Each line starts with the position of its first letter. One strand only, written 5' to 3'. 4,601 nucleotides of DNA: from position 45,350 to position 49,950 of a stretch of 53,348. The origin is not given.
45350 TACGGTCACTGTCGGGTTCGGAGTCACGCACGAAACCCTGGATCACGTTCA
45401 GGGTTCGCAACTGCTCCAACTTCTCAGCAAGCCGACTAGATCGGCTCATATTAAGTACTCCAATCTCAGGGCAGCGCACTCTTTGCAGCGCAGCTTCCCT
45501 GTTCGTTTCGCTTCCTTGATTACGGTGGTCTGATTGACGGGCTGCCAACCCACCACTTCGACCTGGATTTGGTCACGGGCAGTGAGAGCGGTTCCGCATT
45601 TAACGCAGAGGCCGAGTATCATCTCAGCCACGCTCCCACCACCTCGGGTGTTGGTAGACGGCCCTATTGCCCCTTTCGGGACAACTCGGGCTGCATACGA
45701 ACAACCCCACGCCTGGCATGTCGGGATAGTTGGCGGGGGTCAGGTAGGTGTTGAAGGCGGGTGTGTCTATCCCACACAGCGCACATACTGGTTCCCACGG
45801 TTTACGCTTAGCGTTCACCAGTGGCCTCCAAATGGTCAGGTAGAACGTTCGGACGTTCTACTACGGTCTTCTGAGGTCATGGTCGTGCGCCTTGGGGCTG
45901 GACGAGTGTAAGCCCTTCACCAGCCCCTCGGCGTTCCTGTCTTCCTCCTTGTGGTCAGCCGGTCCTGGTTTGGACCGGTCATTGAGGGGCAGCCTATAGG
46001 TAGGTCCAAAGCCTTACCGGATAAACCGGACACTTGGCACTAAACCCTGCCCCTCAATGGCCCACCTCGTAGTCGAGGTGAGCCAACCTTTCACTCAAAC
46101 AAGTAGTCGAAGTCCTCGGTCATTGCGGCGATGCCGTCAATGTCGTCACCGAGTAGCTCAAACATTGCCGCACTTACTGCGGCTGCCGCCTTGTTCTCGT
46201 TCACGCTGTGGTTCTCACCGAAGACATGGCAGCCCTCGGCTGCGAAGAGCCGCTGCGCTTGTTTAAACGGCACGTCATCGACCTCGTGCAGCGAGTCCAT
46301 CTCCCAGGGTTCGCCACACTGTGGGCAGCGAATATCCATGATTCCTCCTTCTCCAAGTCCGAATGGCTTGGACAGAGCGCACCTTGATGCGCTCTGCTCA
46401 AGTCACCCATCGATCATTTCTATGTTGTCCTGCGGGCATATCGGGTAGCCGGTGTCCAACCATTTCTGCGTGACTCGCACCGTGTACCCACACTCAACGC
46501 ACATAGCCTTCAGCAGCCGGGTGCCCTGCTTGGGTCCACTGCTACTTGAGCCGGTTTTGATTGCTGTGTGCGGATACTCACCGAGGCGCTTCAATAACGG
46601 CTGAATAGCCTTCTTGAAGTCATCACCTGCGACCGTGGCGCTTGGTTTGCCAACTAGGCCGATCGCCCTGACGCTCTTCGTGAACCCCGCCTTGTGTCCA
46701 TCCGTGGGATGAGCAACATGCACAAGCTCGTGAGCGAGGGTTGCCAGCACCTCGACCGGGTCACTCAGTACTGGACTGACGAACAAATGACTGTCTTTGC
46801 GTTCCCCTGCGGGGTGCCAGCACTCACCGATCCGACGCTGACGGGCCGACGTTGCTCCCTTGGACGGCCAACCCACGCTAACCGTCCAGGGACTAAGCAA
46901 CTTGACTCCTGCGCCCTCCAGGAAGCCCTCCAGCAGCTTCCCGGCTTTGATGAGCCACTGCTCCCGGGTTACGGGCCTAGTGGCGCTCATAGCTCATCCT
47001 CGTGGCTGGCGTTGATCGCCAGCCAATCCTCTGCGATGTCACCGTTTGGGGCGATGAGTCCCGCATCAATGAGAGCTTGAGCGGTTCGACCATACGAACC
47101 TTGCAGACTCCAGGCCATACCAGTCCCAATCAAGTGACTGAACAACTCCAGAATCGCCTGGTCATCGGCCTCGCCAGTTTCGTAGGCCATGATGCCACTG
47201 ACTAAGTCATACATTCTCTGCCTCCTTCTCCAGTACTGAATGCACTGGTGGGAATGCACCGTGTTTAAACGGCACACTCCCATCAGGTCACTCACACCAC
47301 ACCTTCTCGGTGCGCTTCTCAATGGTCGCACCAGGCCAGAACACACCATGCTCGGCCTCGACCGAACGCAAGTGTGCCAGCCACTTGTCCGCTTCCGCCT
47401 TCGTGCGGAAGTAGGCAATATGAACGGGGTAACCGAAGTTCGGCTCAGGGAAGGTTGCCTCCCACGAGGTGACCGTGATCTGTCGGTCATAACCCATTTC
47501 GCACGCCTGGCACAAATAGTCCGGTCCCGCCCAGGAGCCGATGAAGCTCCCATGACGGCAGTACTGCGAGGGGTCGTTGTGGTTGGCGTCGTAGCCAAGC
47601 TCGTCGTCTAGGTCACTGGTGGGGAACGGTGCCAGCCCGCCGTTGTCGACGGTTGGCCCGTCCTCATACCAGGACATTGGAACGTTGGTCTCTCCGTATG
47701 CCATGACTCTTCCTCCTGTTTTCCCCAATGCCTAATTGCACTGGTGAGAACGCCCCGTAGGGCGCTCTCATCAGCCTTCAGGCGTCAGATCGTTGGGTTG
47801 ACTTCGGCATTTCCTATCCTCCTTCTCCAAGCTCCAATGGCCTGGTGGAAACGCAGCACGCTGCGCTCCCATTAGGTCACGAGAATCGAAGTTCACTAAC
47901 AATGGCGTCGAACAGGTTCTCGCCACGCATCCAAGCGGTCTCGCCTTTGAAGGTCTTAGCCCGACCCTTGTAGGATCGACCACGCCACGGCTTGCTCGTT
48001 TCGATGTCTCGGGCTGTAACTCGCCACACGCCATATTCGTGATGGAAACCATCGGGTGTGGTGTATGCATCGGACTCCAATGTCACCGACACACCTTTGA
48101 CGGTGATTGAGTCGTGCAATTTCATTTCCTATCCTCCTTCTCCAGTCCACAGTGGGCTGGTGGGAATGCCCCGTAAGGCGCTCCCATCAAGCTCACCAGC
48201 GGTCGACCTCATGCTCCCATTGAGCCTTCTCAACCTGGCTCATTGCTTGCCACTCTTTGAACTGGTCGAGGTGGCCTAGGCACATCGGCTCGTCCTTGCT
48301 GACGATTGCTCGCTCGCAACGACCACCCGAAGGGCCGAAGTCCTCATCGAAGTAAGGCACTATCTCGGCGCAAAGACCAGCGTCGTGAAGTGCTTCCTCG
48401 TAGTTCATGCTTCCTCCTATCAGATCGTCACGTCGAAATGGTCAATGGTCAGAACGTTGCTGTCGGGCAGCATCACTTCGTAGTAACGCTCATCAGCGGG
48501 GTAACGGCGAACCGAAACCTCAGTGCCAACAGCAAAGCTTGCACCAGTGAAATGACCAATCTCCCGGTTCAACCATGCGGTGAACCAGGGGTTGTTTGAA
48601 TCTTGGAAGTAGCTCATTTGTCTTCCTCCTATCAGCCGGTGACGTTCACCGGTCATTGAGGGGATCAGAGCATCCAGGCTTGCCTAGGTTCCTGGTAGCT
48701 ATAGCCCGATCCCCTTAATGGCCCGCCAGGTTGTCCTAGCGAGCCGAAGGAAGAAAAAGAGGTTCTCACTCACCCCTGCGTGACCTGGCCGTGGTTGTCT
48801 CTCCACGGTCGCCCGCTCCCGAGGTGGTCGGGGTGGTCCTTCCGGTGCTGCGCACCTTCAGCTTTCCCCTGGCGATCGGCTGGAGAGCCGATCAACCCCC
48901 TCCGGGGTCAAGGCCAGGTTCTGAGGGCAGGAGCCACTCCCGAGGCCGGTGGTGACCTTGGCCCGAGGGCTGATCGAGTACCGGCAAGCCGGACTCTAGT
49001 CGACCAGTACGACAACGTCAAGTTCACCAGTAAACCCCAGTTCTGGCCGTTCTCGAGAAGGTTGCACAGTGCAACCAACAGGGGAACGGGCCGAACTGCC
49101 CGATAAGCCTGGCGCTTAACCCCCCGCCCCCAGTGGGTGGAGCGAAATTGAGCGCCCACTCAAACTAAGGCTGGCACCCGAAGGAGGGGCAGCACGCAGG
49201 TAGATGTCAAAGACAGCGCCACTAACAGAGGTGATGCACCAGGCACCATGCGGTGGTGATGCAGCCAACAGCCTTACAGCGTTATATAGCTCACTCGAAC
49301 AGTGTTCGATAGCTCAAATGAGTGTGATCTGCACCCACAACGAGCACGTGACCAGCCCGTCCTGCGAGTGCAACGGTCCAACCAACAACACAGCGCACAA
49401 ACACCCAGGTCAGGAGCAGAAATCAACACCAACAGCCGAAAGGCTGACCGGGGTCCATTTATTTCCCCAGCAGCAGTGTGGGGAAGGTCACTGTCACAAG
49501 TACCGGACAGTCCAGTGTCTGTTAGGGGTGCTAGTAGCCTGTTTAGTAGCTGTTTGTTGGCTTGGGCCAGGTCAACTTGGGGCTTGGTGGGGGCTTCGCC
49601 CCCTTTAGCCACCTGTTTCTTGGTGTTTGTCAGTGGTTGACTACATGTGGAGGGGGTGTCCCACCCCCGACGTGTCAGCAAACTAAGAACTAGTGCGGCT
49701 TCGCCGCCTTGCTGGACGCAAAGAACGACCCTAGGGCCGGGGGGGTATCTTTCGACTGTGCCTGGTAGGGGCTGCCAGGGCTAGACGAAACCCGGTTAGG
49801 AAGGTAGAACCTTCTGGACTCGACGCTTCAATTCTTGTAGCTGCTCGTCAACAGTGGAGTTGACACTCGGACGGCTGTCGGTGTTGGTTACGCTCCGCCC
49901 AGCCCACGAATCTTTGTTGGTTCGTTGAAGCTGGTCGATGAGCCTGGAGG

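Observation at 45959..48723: Two paralogous double-hairpin elements with compensatory changes at the heads of leftward gene blocks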

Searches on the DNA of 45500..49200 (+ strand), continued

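Call 82: search_with_rna_model(model_id=R3, source=window, max_evalue=10, filters=off, show_alignments=0)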
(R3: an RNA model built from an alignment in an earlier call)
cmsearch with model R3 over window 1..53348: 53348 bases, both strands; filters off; matches with E-value up to 10: 22.
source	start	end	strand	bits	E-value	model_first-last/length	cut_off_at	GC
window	47809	47879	-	83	6.9e-24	1-71/71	no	0.55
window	48124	48195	-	81.7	1.7e-23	1-71/71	no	0.57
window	46335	46405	-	78.2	2.3e-22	1-71/71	no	0.54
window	47212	47290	-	76.1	1e-21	1-71/71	no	0.52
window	47708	47778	-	59.5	1.8e-16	1-71/71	no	0.55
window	47838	47893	+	20.2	0.0005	1-71/71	no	0.57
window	47745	47770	+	15.9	0.011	9-34/71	no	0.65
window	46373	46396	+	13.2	0.078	10-33/71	no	0.62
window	9885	9926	-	9.9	0.91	9-55/71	no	0.64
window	6917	6981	+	8.8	2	1-71/71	no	0.66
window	48161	48186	+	8.8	2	9-34/71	no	0.65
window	45932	45957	-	8.7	2.1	1-71/71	no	0.54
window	12821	12912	+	8.5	2.5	1-71/71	no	0.54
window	31489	31511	+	8.2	3.2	1-71/71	no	0.43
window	2669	2778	+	8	3.5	1-71/71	no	0.51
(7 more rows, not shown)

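Call 83: search_with_rna_model(model_id=R3, sources=[L016, L017, L018, L019, L020, L021, L022, L023, L024, L025, L026, L027, L028, L029, L030, L031, L032, L033, L034, L035, L036, L037, L038, L039, L040, L041, L042, L043, L044, L045, L046, L047, L048, L049, L050, L051, L052, L053, L054, L055, L056, L057, L059, L060, L063, L064, L065, L066, L067, L068, L069, L070, L071, L072], max_evalue=1)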
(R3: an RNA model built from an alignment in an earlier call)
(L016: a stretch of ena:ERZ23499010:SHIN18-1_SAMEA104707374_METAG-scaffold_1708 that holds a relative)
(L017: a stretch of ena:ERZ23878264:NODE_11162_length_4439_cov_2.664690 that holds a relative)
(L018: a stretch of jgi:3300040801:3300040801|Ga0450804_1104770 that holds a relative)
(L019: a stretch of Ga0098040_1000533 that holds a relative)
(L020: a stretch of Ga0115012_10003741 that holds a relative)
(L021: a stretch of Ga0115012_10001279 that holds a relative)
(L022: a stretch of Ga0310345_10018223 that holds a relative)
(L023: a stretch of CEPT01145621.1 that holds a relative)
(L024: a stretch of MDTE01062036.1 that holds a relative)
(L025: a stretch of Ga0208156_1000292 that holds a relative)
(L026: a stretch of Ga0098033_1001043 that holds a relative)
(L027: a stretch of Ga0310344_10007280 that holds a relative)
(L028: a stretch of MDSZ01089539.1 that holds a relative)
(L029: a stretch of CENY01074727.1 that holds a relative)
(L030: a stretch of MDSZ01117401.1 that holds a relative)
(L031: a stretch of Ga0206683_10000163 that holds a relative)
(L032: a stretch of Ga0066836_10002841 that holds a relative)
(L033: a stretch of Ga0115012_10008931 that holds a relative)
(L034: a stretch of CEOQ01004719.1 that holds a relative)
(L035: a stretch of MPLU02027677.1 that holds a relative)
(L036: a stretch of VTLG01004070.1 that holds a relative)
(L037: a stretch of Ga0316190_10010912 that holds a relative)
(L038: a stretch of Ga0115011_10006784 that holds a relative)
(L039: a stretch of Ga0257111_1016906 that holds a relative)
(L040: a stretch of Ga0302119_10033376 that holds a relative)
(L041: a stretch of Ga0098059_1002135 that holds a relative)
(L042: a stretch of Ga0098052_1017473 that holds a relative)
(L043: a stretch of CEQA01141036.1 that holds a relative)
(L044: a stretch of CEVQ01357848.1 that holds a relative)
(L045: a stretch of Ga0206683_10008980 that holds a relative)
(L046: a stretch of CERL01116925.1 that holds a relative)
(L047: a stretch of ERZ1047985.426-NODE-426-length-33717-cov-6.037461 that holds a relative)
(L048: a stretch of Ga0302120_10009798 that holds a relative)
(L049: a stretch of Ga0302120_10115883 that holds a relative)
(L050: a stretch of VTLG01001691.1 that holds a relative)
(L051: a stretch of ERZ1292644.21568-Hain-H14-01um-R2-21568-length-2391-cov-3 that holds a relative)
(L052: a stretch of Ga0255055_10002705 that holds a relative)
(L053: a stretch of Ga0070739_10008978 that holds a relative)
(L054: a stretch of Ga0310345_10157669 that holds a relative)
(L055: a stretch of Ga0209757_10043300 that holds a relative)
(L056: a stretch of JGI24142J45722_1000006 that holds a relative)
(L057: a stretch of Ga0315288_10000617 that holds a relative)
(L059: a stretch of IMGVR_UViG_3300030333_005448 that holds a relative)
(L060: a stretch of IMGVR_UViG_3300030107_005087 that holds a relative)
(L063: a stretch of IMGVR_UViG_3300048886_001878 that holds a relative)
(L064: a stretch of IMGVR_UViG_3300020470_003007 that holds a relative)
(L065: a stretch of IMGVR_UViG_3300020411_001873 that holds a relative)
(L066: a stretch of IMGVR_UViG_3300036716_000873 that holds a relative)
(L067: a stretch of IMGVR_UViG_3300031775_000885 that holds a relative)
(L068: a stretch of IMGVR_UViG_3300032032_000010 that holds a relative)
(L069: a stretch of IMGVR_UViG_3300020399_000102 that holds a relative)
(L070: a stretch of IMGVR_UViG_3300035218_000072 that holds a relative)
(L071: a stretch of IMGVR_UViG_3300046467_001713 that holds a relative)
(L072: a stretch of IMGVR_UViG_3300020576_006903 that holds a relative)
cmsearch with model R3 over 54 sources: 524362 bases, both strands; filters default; matches with E-value up to 1: 6.
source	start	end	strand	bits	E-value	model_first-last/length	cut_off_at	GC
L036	7913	7966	+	14.1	0.42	1-71/71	no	0.46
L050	2369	2418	+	13.6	0.58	1-71/71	no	0.54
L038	1220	1274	+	13.4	0.66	1-71/71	no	0.45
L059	473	527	-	13.3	0.75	1-71/71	no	0.6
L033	4446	4471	-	13.3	0.76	1-71/71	no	0.54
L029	1387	1442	+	12.9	0.99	1-71/71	no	0.55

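Call 88: search_with_rna_model(model_id=R1, sources=[L073, L074, L075, L076, L077, L001, L002], max_evalue=1)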
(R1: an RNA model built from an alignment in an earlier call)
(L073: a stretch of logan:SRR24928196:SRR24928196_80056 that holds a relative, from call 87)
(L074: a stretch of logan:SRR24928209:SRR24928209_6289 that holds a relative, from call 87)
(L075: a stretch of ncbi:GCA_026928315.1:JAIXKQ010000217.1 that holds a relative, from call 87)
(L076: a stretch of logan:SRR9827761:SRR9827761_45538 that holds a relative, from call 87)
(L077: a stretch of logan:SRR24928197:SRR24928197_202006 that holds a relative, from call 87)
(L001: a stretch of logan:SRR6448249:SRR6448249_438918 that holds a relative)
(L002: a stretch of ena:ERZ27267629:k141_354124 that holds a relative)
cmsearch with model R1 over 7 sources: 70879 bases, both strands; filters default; matches with E-value up to 1: 8.
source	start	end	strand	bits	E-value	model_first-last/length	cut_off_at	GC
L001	6905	7041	+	161.1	2.3e-42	1-141/141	no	0.58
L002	6905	7041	+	161.1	2.3e-42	1-141/141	no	0.58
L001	4244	4364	+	128.4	1.6e-33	1-141/141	no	0.59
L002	3583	3703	+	128.4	1.6e-33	1-141/141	no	0.59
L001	6900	7036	-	18.7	0.00095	1-141/141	no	0.57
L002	6900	7036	-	18.7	0.00095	1-141/141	no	0.57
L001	4239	4359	-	17.8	0.0016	1-141/141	no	0.59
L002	3578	3698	-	17.8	0.0016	1-141/141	no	0.59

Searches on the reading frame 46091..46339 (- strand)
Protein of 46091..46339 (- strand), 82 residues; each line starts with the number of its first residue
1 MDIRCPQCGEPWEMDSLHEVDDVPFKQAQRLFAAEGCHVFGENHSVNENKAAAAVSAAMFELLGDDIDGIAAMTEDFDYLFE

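Call 86: find_homologous_proteins(query=window:46091-46339:-, max_evalue=0.00001)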
Query window:46091-46339:- (82 aa): 3 proteins with E <= 0.00001 among 4 candidates.
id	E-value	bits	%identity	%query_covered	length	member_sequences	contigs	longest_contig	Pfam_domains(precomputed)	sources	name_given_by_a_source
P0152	1.1e-37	145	100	84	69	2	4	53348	-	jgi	-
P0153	1.1e-17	81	53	93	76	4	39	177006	-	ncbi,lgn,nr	ncbi:MAG: hypothetical protein LC118_08615 [Dehalococcoidia bacterium]|nr:hypothetical protein [Deha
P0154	2.2e-9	55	45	94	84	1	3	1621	-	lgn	-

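Call 87: find_encoding_contigs(protein=P0153, flank=6000, max_places=8)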
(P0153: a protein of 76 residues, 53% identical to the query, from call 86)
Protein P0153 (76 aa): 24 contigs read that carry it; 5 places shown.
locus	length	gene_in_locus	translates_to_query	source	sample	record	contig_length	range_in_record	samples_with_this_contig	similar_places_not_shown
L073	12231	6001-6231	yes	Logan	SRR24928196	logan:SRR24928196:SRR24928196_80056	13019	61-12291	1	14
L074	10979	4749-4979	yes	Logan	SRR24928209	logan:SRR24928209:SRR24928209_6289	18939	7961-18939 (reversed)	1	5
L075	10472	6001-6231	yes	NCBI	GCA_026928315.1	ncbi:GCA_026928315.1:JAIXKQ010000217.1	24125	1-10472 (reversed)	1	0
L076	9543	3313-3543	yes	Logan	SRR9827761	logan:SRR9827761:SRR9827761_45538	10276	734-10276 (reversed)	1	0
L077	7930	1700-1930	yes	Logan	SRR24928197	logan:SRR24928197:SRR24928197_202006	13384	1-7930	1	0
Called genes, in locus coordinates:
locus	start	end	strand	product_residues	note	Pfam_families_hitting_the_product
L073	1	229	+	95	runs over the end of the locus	?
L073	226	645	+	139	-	-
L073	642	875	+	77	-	-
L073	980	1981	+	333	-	PF06067:DUF932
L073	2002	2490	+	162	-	-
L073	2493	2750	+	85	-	-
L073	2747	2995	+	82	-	-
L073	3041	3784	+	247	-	-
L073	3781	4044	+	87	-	-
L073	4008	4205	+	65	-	-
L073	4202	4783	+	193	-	-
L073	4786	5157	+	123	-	-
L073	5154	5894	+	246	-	-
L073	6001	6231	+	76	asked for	-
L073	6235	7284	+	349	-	PF19587:DUF6094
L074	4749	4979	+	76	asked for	-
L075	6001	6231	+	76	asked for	-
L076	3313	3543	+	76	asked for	-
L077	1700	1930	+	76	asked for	-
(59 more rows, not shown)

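Call 89: search_protein_families(library=pfam, proteins=[window:46091-46339:-], max_evalue=0.01)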
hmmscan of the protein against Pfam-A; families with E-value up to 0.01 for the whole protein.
window:46091-46339:- (82 aa): 0 families

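Call 90: search_protein_families(library=phrogs, proteins=[window:46091-46339:-], max_evalue=0.001)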
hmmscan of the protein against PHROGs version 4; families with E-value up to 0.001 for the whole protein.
window:46091-46339:- (82 aa): 0 families

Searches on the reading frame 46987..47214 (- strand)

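Call 89: search_protein_families(library=pfam, proteins=[window:46987-47214:-], max_evalue=0.01)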
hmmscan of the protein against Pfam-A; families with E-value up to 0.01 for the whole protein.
window:46987-47214:- (75 aa): 1 family
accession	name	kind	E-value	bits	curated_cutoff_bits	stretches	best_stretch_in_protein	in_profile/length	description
PF24192.1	DUF7417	-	1.8e-24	85.7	27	1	1-62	4-65/75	Domain of unknown function (DUF7417)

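Call 90: search_protein_families(library=phrogs, proteins=[window:46987-47214:-], max_evalue=0.001)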
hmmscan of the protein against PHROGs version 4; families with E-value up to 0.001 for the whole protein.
window:46987-47214:- (75 aa): 1 family
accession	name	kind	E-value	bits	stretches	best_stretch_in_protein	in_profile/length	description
phrog_3908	-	unknown function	1.6e-25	89.7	1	1-63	4-66/74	-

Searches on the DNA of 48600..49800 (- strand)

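Call 101: search_dna_similar(query=window:48600-49800:-, collection=phages, mode=distant, max_evalue=0.01, max_rows=10)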
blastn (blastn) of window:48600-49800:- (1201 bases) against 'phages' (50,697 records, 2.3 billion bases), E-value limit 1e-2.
No match.
